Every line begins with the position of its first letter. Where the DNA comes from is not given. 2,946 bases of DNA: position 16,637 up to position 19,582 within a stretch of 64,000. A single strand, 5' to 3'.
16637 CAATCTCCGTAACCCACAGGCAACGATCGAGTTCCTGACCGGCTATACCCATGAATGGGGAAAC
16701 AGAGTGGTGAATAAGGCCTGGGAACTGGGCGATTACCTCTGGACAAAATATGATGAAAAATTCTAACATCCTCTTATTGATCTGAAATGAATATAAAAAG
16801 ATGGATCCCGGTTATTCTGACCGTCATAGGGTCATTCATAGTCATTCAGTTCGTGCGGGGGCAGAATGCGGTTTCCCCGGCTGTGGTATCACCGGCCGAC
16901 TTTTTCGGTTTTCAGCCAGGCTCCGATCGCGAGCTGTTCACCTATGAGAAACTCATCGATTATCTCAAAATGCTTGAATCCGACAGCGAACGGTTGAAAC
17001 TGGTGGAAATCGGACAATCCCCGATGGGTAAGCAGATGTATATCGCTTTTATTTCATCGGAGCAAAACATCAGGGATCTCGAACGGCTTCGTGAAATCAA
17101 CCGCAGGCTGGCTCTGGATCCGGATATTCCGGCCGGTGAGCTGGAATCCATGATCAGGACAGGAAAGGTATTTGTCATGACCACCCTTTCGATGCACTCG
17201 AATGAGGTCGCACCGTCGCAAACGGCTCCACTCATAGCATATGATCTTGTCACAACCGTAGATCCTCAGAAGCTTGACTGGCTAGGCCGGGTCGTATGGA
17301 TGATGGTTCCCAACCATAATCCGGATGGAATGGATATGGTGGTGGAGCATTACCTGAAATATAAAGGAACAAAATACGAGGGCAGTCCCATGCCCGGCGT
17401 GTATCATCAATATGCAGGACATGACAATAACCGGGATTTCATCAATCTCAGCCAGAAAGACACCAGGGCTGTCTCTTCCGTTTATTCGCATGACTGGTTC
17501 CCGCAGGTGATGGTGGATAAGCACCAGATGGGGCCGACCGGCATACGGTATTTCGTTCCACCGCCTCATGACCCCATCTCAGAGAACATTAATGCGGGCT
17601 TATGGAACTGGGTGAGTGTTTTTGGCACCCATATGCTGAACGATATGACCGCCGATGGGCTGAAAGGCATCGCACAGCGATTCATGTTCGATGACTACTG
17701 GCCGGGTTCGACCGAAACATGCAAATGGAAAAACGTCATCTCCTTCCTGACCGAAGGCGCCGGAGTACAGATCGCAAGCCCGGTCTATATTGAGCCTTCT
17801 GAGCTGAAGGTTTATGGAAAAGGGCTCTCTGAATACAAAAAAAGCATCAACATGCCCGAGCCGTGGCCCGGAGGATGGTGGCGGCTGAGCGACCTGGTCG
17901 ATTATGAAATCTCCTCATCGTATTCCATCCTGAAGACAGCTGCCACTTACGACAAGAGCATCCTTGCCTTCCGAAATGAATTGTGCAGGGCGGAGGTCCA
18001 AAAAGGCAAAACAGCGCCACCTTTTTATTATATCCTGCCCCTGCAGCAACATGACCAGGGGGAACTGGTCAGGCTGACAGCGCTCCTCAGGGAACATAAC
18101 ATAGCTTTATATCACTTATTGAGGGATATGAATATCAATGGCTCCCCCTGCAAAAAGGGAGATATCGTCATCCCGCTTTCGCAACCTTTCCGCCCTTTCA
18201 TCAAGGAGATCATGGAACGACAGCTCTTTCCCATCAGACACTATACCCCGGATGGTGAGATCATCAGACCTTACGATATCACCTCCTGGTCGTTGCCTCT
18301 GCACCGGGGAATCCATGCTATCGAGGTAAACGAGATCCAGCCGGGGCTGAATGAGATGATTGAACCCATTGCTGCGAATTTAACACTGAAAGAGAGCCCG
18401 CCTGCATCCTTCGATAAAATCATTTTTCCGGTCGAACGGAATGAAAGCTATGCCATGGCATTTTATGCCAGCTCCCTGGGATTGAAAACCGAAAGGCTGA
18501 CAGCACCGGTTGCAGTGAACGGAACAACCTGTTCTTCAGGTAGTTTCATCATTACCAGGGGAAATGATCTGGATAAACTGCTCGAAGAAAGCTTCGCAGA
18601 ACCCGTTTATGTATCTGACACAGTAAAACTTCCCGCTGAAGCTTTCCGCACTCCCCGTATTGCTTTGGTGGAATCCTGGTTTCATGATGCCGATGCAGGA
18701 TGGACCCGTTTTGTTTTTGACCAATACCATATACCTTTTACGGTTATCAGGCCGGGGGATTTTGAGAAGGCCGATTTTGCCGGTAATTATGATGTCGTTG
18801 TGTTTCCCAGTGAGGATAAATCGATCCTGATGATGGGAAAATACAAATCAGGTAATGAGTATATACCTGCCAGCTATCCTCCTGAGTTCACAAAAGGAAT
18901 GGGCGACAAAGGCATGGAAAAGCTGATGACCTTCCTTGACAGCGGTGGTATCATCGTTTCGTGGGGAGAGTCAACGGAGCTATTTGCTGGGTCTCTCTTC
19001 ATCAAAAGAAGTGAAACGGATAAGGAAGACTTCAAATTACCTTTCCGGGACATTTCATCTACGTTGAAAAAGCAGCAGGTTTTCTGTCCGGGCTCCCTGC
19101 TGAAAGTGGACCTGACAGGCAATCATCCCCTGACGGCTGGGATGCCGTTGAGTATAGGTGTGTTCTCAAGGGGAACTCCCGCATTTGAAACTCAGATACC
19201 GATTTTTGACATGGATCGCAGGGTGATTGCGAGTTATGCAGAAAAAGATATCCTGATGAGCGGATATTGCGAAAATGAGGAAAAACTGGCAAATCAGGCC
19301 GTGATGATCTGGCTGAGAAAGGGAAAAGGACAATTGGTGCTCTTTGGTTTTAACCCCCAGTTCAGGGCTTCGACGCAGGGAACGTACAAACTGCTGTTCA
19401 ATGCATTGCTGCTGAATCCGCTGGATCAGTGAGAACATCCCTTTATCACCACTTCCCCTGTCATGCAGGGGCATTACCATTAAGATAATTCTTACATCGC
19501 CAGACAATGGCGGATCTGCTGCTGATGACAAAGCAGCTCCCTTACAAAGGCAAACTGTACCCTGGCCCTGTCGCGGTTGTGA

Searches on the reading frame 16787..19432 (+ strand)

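Call 77: search_protein_families(library=pfam, proteins=[window:16787-19432:+], max_evalue=0.00001)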
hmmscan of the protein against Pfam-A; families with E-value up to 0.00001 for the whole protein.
window:16787-19432:+ (881 aa): 1 family
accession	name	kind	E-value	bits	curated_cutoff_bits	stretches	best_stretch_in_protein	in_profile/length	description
PF00246.29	Peptidase_M14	-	1.1e-13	52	21.6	1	58-221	3-136/286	Zinc carboxypeptidase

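Call 89: search_protein_families(library=ncbifam, proteins=[window:16787-19432:+], max_evalue=0.00001)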
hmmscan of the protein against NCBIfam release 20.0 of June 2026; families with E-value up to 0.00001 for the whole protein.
window:16787-19432:+ (881 aa): 0 families
